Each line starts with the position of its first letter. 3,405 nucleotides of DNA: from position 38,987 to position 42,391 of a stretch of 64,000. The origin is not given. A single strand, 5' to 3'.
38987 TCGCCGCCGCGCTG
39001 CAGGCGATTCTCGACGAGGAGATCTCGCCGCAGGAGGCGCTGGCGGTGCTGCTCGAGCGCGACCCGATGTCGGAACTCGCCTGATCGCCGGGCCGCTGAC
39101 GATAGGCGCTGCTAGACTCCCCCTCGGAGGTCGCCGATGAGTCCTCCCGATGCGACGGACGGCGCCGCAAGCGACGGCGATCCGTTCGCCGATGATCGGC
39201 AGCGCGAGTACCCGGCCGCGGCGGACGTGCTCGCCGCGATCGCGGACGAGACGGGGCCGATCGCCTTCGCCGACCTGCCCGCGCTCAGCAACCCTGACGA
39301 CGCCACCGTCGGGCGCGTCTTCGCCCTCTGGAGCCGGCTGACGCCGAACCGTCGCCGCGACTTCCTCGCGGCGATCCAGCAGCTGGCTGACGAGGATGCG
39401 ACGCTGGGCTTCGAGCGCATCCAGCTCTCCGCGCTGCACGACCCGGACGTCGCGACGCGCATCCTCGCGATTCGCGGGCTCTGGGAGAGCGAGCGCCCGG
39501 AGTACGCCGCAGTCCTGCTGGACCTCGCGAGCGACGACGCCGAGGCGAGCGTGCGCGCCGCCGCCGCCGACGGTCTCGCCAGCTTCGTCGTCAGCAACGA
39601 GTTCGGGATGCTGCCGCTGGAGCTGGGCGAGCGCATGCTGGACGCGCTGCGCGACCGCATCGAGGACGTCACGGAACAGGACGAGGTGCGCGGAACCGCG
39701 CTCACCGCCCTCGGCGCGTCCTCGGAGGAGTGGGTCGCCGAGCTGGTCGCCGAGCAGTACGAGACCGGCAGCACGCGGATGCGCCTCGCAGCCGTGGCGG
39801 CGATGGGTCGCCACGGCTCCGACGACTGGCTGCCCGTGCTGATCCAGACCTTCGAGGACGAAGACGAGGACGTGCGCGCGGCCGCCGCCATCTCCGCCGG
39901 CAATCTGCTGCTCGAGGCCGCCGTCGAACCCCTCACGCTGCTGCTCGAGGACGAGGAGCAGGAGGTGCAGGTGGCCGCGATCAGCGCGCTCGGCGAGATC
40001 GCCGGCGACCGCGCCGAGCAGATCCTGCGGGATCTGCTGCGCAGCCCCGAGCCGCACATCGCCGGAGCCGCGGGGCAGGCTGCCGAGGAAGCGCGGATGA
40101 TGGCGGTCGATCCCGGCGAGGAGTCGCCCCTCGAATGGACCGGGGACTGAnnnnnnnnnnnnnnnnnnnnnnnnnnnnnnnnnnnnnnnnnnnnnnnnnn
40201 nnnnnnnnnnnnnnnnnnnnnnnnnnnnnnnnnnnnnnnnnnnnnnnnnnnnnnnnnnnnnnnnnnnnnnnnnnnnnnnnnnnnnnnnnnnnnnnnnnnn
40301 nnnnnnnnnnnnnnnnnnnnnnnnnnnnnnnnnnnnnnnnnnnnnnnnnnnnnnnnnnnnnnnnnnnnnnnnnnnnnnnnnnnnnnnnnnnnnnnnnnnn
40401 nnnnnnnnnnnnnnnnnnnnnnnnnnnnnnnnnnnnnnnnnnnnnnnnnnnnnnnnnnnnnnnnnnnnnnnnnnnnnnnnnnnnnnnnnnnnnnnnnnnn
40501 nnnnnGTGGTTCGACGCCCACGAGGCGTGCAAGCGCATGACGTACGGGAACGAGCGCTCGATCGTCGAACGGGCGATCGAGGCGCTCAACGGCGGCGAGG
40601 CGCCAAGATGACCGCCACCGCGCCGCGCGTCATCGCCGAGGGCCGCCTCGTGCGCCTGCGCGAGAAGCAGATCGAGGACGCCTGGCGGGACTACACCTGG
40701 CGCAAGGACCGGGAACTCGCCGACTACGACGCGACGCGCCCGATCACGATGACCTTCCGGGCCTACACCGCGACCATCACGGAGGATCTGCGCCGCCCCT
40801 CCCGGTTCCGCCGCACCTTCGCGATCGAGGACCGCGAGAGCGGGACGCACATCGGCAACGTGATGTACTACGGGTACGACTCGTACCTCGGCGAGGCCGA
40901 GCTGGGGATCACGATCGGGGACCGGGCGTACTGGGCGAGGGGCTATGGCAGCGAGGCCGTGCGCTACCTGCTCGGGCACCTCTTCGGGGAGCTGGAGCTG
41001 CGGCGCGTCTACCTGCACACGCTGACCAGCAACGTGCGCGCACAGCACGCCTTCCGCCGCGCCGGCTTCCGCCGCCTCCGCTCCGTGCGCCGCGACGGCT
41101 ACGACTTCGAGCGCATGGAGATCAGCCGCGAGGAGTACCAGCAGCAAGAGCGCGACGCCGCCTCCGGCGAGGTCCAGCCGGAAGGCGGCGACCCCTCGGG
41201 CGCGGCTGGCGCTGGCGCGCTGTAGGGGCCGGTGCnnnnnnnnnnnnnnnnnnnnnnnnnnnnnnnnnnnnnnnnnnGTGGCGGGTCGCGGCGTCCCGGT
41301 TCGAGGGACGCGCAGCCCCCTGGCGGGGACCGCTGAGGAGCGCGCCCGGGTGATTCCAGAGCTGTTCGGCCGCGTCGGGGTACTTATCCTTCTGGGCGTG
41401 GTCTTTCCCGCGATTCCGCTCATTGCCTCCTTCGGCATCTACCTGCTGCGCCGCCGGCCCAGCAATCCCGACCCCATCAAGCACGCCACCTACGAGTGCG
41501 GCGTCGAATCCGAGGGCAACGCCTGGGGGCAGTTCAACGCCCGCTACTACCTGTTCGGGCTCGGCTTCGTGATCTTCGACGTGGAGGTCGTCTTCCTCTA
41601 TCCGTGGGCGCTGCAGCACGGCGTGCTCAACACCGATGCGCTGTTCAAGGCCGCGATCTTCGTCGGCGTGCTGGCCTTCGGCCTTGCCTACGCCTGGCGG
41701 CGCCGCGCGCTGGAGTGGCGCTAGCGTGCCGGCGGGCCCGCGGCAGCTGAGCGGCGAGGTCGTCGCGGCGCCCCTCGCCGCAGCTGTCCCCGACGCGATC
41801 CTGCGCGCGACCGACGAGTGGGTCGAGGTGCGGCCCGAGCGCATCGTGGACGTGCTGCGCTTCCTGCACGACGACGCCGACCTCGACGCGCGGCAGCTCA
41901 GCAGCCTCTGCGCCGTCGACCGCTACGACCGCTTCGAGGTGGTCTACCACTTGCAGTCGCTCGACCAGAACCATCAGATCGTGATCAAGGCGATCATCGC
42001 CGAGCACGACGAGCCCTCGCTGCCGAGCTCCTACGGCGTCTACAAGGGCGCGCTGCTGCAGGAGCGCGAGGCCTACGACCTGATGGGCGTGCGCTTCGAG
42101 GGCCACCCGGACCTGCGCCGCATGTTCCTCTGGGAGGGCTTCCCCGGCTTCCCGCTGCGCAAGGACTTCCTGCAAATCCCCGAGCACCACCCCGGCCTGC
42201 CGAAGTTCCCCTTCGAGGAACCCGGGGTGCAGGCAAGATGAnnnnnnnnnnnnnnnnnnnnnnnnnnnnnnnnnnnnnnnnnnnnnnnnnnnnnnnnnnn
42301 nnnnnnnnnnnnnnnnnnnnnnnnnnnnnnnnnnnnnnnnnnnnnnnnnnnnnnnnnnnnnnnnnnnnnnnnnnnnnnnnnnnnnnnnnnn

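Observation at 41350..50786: Reduced complex-I operon with gene order A-C-D-H-J-K-(ORF)-L-M-N: every Fe-S or peripheral-arm gene (B, E, F, G, I) is missing, and NuoH is extended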

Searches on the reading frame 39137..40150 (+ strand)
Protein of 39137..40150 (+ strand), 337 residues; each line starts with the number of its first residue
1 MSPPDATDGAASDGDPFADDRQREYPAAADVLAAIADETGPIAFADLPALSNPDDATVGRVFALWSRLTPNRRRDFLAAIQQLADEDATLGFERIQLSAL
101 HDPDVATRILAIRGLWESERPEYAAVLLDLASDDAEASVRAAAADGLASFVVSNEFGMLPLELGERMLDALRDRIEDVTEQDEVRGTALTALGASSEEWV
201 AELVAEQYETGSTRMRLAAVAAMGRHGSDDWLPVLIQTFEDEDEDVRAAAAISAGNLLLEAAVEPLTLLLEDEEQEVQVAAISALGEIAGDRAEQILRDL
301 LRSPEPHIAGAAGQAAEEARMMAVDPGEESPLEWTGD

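Call 15: search_protein_families(library=pfam, proteins=[window:39137-40150:+], max_evalue=0.01)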
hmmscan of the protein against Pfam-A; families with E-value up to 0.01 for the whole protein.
window:39137-40150:+ (337 aa): 7 families
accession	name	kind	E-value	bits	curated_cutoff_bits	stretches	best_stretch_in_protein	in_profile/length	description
PF13646.12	HEAT_2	-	4.2e-35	120.3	27.7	4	232-315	1-86/88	HEAT repeats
PF02985.28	HEAT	-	7.3e-12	44.8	23.5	0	232-257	2-27/31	HEAT repeat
PF13513.12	HEAT_EZ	-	4.4e-06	27.5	27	0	138-193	2-53/55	HEAT-like repeat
PF12717.13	Cnd1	-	2e-05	25.1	26.4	1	229-297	20-94/162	non-SMC mitotic condensation complex subunit 1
PF03130.22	HEAT_PBS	-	0.00068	20.4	20.9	0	277-302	1-26/27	PBS lyase HEAT-like repeat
PF20168.4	PDS5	-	0.0014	16.9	27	0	133-216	294-370/1053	Sister chromatid cohesion protein PDS5 protein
PF00514.29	Arm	-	0.0016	18.9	20.6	0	259-289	9-40/41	Armadillo/beta-catenin-like repeat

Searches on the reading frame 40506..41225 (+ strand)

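Call 15: search_protein_families(library=pfam, proteins=[window:40506-41225:+], max_evalue=0.01)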
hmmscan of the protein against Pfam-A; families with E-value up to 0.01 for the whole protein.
window:40506-41225:+ (239 aa): 3 families
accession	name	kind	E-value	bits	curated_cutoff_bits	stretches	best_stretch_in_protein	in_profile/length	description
PF13302.13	Acetyltransf_3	-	4.7e-20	73.1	25.4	1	50-189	3-138/138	Acetyltransferase (GNAT) domain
PF00583.31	Acetyltransf_1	-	2.7e-10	41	20.7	1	95-188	28-116/116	Acetyltransferase (GNAT) family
PF13523.12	Acetyltransf_8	-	1.9e-05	24.7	27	1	129-194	78-143/145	Acetyltransferase (GNAT) domain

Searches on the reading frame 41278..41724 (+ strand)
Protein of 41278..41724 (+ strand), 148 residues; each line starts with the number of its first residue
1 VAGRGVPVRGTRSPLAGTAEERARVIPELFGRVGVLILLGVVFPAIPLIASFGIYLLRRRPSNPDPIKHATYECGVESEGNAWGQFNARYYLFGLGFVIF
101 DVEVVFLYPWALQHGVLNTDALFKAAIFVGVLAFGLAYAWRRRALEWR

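Call 5: search_protein_families(library=pfam, proteins=[window:41278-41724:+], max_evalue=0.01)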
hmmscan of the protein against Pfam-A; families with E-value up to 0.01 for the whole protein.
window:41278-41724:+ (148 aa): 1 family
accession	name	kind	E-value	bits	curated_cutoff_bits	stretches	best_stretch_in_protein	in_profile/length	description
PF00507.24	Oxidored_q4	-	2.4e-30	105.1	23.3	1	60-147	12-99/99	NADH-ubiquinone/plastoquinone oxidoreductase, chain 3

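Call 7: search_protein_families(library=ncbifam, proteins=[window:41278-41724:+], max_evalue=0.00001)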
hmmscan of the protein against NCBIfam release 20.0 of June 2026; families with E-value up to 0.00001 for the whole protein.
window:41278-41724:+ (148 aa): 5 families
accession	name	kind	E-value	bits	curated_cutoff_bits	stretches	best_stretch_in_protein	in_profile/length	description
NF005839.0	PRK07756.1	equivalog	1.4e-29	102.9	163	1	33-147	12-121/122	NADH-quinone oxidoreductase subunit A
NF006303.0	PRK08489.1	equivalog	8.7e-23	81.3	145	1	29-148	10-126/129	NAD(P)H-quinone oxidoreductase subunit 3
NF005922.0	PRK07928.1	equivalog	4.8e-21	75.4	155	1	60-147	29-118/119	NADH-quinone oxidoreductase subunit A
NF005022.0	PRK06432.1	equivalog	7.4e-08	32.5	164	1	69-147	71-149/151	NADH dehydrogenase subunit A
NF004726.0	PRK06073.1-1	equivalog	8.6e-06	25.8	150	0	39-138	8-109/129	NADH dehydrogenase subunit A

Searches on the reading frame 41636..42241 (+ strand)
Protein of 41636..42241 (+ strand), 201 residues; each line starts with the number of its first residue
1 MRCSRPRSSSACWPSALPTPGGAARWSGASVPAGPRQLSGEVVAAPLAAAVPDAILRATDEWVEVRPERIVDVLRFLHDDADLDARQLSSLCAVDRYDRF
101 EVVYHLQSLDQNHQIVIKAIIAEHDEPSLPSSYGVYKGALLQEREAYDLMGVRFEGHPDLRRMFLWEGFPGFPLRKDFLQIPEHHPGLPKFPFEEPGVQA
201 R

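Call 5: search_protein_families(library=pfam, proteins=[window:41636-42241:+], max_evalue=0.01)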
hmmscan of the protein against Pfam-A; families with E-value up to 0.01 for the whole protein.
window:41636-42241:+ (201 aa): 1 family
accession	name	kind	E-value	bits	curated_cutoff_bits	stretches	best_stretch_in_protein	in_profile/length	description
PF00329.25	Complex1_30kDa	-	5.1e-40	137.3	22.5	1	63-178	1-118/124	Respiratory-chain NADH dehydrogenase, 30 Kd subunit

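Call 7: search_protein_families(library=ncbifam, proteins=[window:41726-42241:+], max_evalue=0.00001)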
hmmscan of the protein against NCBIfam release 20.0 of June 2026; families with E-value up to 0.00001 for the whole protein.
window:41726-42241:+ (171 aa): 17 families
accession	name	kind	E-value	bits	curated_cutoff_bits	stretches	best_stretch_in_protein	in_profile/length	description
TIGR01961.1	NuoC_fam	subfamily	5.1e-34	117.4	122.45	1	33-148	3-118/122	NADH (or F420H2) dehydrogenase, subunit C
NF004733.0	PRK06074.1-5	equivalog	1.1e-32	113.3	225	1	11-148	11-149/203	NADH-quinone oxidoreductase subunit C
NF004737.0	PRK06074.2-4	equivalog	6.6e-30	104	144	1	37-148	20-124/150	NADH-quinone oxidoreductase subunit C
NF005832.0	PRK07735.1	equivalog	7.5e-26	91.3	431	1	35-149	311-424/430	NADH-quinone oxidoreductase subunit C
NF004730.0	PRK06074.1-1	equivalog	5.8e-24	85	193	1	17-148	16-156/200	NADH-quinone oxidoreductase subunit C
NF009808.0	PRK13292.1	equivalog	2.8e-23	81.7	1156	1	33-148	251-373/791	NADH-quinone oxidoreductase subunit B/C/D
NF004734.0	PRK06074.2-1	equivalog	1.2e-22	80.6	169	1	33-148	30-149/164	NADH-quinone oxidoreductase subunit C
NF005856.0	PRK07785.1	equivalog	1.3e-22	80.9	224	1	18-148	89-222/246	NADH-quinone oxidoreductase subunit C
NF040611.1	F420_dehyd_FpoC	exception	7.6e-22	77.9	220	1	34-154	32-152/158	F420H2 dehydrogenase subunit FpoC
NF009141.0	PRK12494.1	equivalog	4.3e-21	75.6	175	1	32-150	45-165/175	NAD(P)H-quinone oxidoreductase subunit J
NF004735.0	PRK06074.2-2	equivalog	5.5e-20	71.9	176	1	34-153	32-151/158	NADH-quinone oxidoreductase subunit C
NF004731.0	PRK06074.1-3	equivalog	1.1e-19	71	303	1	34-148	30-145/207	NADH-quinone oxidoreductase subunit C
NF006304.0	PRK08491.1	equivalog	4.5e-18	65.8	228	1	29-148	57-174/263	NADH-quinone oxidoreductase subunit C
NF008728.0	PRK11742.1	equivalog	1.6e-17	63.1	840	1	42-148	58-172/598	NADH-quinone oxidoreductase subunit C/D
NF004732.0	PRK06074.1-4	equivalog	1.8e-17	63.9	376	1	68-150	115-197/250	NADH-quinone oxidoreductase subunit C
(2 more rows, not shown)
